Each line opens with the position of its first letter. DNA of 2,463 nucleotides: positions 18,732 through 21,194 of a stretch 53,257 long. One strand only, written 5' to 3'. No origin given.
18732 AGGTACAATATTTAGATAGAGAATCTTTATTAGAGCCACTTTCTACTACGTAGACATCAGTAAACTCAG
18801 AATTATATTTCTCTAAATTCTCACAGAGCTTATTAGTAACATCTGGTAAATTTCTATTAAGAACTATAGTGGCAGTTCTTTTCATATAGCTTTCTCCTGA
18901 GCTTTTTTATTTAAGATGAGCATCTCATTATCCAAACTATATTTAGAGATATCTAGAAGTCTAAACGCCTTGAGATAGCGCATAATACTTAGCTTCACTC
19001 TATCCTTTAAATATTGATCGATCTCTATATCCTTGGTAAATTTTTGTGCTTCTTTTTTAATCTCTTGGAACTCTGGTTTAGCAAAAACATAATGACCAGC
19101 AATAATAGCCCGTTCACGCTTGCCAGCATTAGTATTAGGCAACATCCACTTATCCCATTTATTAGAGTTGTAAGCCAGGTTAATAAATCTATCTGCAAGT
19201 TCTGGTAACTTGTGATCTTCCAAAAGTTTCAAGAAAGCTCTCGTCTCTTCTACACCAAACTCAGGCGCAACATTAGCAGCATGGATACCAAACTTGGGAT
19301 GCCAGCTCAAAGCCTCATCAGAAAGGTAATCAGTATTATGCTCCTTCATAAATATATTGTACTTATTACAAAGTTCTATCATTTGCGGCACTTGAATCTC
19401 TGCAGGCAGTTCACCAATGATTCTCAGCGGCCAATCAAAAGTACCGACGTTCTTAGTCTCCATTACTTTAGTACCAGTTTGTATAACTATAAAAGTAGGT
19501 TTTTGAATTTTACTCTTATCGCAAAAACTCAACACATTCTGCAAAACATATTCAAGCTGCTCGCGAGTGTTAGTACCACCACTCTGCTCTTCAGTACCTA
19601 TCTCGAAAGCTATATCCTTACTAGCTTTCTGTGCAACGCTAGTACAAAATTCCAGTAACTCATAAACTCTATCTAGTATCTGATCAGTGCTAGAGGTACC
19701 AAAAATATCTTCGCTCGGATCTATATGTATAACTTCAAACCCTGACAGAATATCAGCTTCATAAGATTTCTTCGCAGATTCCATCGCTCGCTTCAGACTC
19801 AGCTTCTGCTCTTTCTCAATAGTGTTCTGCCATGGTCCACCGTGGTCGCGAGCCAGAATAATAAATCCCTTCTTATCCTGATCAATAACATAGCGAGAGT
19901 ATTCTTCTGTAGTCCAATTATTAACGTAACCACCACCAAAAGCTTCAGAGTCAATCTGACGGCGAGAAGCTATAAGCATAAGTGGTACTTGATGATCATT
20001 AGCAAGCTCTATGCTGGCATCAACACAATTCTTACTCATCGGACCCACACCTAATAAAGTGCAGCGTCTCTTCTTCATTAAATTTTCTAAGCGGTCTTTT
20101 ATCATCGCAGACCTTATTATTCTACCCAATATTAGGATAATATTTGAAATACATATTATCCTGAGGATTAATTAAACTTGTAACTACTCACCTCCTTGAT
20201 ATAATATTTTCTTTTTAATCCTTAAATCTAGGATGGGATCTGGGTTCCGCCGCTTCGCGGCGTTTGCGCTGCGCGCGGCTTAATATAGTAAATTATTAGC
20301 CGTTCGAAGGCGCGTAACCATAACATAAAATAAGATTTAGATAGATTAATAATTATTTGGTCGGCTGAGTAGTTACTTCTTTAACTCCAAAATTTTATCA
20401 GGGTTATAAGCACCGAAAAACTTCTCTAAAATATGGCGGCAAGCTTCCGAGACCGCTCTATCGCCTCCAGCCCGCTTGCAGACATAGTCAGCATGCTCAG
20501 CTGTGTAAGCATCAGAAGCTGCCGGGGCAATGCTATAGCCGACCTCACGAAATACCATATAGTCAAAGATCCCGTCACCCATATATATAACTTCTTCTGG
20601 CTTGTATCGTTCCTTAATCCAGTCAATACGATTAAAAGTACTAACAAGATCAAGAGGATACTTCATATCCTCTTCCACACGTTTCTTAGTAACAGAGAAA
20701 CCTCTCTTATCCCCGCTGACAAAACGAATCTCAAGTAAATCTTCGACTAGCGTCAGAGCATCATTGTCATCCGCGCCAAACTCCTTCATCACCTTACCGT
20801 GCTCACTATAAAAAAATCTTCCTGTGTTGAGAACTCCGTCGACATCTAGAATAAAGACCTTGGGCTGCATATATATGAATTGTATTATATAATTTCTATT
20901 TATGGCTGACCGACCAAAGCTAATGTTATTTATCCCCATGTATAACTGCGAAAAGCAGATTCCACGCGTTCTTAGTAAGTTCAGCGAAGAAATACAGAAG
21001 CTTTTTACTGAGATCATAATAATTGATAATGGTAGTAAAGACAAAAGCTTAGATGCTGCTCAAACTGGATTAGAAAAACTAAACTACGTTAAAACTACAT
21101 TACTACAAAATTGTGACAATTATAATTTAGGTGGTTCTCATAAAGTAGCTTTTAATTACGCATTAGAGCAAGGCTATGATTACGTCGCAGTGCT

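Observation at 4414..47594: Arn-like lipid-carrier sugar pathway combined with five GT-C-like membrane proteins and no recognisable Wzx/Wzy/ABC/initiating transferase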

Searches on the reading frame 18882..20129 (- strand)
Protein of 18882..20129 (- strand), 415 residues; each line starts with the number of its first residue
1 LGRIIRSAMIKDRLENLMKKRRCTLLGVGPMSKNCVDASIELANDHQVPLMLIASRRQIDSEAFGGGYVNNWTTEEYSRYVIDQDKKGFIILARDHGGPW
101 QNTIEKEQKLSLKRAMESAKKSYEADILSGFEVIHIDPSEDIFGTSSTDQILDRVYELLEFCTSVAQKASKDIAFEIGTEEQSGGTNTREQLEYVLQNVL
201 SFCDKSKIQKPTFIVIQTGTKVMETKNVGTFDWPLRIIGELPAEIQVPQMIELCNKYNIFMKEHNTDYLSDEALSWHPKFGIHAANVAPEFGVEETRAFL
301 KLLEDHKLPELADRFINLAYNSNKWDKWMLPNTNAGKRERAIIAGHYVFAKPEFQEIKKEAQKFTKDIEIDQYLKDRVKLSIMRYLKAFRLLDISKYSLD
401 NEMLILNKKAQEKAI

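Call 4: search_protein_families(library=pfam, proteins=[window:18882-20129:-], max_evalue=0.01)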
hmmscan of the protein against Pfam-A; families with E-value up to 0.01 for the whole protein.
window:18882-20129:- (415 aa): 1 family
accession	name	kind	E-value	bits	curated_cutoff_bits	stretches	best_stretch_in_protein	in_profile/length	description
PF08013.17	GatZ_KbaZ-like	-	5.2e-08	32.4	26.7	1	21-189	12-180/420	D-tagatose-1,6-bisphosphate aldolase subunit GatZ/KbaZ-like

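Call 26: search_protein_families(library=ncbifam, proteins=[window:18882-20129:-], max_evalue=0.001)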
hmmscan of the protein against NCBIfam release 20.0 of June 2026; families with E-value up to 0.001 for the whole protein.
window:18882-20129:- (415 aa): 2 families
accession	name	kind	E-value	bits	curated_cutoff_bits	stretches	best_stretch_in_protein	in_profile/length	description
NF012002.0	PRK15458.1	equivalog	8.2e-07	28.5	707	1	34-187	28-182/428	tagatose-bisphosphate aldolase subunit KbaZ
TIGR02810.1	agaZ_gatZ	equivalog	1.4e-06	27.5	568.8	1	34-186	24-177/420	D-tagatose-bisphosphate aldolase, class II, non-catalytic subunit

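Call 66: search_solved_structures(query=window:18882-20129:-, max_evalue=0.01)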
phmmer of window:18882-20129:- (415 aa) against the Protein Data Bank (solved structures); distinct sequences matched with E-value up to 0.01: 0.

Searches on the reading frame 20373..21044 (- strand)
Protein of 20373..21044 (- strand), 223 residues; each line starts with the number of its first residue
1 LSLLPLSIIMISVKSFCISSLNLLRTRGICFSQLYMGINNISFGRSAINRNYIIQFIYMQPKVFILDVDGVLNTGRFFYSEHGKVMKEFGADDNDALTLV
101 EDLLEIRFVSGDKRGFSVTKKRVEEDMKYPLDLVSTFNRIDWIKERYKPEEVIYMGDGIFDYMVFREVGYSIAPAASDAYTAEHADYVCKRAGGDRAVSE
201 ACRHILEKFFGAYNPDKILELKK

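Call 4: search_protein_families(library=pfam, proteins=[window:20373-21044:-], max_evalue=0.01)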
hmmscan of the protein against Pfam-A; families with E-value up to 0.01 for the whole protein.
window:20373-21044:- (223 aa): 1 family
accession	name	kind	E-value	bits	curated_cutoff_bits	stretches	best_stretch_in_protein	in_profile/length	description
PF08282.18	Hydrolase_3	-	0.0019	18.4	20.9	1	147-192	201-246/255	haloacid dehalogenase-like hydrolase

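Call 26: search_protein_families(library=ncbifam, proteins=[window:20373-21044:-], max_evalue=0.001)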
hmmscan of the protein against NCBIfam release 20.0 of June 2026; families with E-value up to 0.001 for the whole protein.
window:20373-21044:- (223 aa): 6 families
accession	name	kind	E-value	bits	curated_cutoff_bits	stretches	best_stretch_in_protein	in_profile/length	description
TIGR01670.1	KdsC-phosphatas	subfamily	2e-18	66.8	106.95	1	62-207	2-150/154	3-deoxy-D-manno-octulosonate 8-phosphate phosphatase, YrbI family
NF007019.0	PRK09484.1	equivalog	4.8e-16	58.9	208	1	62-206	26-173/187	3-deoxy-manno-octulosonate-8-phosphatase KdsC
NF058599.1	KDN-9-PPhBT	equivalog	2e-14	54.1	180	1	61-207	2-151/152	3-deoxy-D-glycero-D-galacto-nonulopyranosonate 9-phosphatase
NF002245.0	PRK01158.1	equivalog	3.2e-09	36.4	198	1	147-208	171-231/233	phosphoglycolate phosphatase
TIGR02726.1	phenyl_P_delta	equivalog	1.4e-08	35.1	281.95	1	62-207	8-156/169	phenylphosphate carboxylase subunit delta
TIGR01487.1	Pglycolate_arch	equivalog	1.4e-06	28.3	122.75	1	148-195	162-209/215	phosphoglycolate phosphatase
